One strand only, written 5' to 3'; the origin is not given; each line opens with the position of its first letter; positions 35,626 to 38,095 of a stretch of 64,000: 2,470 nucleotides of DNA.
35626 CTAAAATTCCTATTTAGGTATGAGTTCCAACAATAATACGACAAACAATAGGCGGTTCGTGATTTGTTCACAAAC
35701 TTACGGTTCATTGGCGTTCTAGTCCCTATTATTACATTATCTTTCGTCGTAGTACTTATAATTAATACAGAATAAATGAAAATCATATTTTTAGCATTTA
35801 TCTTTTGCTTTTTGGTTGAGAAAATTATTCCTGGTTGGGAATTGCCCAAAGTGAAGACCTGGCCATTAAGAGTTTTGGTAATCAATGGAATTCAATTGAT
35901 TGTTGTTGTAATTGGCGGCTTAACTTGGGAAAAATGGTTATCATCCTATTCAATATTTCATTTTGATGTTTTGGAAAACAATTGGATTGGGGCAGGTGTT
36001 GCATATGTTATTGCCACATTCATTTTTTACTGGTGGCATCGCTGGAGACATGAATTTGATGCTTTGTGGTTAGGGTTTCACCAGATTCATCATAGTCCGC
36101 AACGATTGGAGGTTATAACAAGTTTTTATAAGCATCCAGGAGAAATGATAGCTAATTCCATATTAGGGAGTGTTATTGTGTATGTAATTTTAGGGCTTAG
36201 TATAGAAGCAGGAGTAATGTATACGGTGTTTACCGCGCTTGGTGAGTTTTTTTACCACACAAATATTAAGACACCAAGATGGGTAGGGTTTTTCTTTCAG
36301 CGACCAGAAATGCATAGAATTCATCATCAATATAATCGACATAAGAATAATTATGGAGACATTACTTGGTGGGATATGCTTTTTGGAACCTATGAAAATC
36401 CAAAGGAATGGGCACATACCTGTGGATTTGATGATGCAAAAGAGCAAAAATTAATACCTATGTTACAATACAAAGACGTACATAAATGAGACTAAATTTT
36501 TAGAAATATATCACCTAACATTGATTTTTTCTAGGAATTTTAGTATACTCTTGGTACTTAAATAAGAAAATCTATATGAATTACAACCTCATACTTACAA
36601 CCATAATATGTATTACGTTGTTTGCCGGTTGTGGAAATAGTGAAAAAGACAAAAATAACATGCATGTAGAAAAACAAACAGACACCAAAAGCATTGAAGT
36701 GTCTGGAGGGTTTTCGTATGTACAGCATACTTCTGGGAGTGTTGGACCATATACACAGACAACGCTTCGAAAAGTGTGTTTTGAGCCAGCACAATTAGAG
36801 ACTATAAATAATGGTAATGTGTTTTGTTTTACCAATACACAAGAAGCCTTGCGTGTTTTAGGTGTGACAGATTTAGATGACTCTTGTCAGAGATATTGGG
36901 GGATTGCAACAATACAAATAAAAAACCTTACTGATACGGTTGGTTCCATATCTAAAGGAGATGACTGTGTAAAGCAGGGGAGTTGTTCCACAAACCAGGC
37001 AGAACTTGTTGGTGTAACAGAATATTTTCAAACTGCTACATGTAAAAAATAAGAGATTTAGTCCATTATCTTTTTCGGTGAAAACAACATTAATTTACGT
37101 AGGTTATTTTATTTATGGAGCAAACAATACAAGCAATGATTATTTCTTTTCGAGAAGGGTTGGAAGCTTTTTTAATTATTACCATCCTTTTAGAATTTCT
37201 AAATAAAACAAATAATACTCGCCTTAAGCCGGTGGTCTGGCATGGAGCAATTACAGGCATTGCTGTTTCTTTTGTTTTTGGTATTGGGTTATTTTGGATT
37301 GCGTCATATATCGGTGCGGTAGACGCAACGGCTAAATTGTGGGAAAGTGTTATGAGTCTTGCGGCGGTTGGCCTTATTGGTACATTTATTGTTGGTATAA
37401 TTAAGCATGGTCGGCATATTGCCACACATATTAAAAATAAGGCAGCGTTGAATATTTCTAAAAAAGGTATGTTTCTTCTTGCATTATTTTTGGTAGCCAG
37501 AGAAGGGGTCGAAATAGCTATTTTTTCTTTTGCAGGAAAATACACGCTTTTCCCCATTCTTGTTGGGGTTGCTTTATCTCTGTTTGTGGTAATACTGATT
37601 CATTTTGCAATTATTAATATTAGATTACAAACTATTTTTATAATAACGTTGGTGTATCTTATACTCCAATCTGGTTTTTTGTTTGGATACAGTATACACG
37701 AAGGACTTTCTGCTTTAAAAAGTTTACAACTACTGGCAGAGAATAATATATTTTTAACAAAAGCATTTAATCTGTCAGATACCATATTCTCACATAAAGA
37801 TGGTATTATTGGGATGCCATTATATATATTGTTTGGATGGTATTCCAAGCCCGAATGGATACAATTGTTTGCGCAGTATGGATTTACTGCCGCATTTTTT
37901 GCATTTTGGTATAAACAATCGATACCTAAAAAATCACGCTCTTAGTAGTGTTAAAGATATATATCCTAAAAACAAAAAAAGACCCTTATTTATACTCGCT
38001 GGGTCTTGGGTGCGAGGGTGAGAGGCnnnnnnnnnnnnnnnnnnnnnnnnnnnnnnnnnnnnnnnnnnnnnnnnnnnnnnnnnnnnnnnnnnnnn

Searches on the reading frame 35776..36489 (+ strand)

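Call 86: search_protein_families(library=pfam, proteins=[window:35776-36489:+], max_evalue=0.00001)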
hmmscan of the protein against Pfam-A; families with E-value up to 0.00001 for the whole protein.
window:35776-36489:+ (237 aa): 1 family
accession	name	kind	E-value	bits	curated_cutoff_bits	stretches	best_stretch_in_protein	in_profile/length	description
PF04116.19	FA_hydroxylase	-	3.1e-30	105.7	31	1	75-205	3-132/132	Fatty acid hydroxylase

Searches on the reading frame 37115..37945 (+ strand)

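Call 86: search_protein_families(library=pfam, proteins=[window:37115-37945:+], max_evalue=0.00001)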
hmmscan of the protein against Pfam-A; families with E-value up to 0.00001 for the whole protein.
window:37115-37945:+ (276 aa): 1 family
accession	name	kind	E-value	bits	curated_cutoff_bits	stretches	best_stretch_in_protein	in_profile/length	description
PF03239.20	FTR1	-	9.2e-27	94.5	25.3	1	6-258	3-275/284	Iron permease FTR1 family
